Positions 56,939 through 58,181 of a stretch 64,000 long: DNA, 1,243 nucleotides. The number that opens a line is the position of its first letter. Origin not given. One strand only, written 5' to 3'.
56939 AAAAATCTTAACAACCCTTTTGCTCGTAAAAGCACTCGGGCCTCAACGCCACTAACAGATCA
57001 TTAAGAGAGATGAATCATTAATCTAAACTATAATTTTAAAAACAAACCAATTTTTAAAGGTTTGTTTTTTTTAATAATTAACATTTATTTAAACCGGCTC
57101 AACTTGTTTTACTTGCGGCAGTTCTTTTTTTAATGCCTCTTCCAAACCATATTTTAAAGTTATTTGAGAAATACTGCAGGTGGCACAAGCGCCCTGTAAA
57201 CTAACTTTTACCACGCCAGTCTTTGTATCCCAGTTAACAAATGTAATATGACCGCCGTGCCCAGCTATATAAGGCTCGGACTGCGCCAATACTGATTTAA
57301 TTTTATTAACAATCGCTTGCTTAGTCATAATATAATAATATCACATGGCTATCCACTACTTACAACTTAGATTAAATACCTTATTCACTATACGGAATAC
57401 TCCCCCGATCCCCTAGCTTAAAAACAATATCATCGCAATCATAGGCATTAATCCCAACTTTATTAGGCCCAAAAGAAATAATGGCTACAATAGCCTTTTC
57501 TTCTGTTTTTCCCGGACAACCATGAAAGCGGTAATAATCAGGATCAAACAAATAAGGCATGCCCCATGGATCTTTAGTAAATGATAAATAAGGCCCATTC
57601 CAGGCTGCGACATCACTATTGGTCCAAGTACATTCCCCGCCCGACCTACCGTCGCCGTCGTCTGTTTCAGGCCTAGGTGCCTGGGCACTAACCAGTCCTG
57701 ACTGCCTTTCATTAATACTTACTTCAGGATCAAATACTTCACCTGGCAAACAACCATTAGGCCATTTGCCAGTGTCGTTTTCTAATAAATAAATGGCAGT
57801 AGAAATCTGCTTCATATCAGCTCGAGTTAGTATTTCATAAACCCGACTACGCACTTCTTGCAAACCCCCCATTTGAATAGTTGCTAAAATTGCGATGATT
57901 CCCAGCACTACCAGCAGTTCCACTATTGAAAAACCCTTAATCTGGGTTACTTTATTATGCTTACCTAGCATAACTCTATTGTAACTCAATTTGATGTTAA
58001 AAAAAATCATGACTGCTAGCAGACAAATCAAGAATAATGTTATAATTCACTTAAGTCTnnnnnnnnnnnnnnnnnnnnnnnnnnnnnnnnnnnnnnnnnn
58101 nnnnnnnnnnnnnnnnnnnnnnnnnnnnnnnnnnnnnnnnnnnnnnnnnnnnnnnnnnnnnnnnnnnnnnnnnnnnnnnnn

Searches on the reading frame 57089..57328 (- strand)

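Call 3: search_protein_families(library=pfam, proteins=[window:57089-57328:-], max_evalue=0.1)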
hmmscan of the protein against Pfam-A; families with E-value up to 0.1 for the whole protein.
window:57089-57328:- (79 aa): 1 family
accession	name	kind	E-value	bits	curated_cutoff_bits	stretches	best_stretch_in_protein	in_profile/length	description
PF01106.22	NifU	-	2.5e-21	76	27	1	10-77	1-67/67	NifU-like domain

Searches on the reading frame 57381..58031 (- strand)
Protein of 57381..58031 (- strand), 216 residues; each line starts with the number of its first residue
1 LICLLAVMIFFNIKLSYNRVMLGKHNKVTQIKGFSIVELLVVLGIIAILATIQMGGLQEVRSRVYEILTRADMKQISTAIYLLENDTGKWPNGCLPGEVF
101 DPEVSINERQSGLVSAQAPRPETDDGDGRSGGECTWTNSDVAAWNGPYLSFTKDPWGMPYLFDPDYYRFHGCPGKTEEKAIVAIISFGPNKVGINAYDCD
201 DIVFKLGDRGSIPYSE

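Call 3: search_protein_families(library=pfam, proteins=[window:57381-58031:-], max_evalue=0.1)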
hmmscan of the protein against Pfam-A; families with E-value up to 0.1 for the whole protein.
window:57381-58031:- (216 aa): 2 families
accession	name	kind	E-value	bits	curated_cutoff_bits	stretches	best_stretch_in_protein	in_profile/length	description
PF07963.17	N_methyl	-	0.00014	21.8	21.2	1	32-52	5-25/27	Prokaryotic N-terminal methylation motif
PF08334.16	T2SSG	-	0.00033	21.1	21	1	141-163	53-77/108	Type II secretion system (T2SS), protein G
